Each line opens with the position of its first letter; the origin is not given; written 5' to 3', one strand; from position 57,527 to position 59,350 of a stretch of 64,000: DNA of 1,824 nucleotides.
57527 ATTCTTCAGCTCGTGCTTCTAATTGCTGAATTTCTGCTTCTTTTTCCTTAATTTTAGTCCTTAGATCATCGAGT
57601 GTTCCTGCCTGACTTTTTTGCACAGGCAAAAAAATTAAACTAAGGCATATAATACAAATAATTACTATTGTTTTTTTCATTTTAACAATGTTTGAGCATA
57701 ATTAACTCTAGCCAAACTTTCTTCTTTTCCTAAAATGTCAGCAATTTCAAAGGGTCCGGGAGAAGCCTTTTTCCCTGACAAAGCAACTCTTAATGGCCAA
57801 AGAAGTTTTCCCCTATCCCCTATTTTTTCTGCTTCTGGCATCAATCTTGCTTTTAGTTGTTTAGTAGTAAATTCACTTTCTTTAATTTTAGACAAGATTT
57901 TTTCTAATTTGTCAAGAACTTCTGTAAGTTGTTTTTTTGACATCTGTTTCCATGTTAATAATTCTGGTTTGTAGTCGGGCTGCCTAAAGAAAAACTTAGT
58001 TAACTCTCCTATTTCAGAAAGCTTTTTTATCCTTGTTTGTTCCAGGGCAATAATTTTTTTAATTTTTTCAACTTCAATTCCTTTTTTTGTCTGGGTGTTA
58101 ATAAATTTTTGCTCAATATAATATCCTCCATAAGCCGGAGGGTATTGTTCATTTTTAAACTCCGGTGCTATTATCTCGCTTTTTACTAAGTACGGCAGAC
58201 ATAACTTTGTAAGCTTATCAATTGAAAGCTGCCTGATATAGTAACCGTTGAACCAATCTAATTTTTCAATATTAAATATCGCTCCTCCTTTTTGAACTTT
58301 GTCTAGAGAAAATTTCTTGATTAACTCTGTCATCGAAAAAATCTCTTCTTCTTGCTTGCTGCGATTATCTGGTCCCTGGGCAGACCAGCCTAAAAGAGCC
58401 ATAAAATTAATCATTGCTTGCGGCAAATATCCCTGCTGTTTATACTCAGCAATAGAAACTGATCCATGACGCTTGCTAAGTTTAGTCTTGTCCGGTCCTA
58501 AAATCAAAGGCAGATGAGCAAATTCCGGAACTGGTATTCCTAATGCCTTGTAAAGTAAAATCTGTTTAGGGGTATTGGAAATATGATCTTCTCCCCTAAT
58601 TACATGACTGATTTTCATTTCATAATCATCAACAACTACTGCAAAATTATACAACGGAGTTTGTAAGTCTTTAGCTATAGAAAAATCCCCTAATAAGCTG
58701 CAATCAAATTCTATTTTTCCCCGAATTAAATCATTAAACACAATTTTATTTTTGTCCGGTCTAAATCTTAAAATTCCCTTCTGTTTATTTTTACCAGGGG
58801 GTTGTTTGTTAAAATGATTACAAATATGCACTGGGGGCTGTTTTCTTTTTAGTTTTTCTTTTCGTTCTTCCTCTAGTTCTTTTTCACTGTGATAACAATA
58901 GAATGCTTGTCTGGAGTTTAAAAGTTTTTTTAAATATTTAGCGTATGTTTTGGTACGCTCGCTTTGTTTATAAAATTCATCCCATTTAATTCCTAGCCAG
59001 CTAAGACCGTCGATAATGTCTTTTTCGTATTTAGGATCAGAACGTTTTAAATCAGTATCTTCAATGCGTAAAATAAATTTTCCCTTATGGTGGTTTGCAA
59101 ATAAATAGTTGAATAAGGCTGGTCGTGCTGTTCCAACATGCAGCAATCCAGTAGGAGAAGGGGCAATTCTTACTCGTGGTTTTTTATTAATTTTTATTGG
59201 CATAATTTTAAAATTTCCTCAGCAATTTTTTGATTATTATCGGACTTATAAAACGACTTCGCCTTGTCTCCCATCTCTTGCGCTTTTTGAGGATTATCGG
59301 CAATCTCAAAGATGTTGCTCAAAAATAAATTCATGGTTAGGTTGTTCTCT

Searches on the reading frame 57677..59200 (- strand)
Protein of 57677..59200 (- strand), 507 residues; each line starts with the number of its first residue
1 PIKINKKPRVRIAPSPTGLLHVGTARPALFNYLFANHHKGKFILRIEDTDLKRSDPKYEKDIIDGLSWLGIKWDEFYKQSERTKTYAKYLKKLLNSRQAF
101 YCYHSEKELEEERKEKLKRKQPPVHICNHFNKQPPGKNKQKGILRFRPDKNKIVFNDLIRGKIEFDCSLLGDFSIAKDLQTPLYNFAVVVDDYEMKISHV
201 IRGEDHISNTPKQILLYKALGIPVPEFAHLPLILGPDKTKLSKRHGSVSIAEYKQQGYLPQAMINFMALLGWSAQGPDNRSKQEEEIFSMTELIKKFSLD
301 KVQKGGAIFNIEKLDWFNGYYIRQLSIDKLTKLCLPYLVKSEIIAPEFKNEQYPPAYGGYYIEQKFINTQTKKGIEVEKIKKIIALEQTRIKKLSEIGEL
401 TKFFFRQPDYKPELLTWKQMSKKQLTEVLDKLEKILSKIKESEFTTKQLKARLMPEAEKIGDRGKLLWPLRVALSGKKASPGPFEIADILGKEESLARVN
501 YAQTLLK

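Call 96: search_protein_families(library=pfam, proteins=[window:57677-59200:-], max_evalue=0.00001)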
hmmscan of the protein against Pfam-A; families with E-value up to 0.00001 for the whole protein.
window:57677-59200:- (507 aa): 2 families
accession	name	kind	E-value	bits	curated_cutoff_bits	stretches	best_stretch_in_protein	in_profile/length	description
PF00749.27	tRNA-synt_1c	-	6.4e-97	324.7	23.4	1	9-316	3-314/314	tRNA synthetases class I (E and Q), catalytic domain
PF19269.4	Anticodon_2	-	1.9e-27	96.8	23.6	1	375-502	11-140/141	Anticodon binding domain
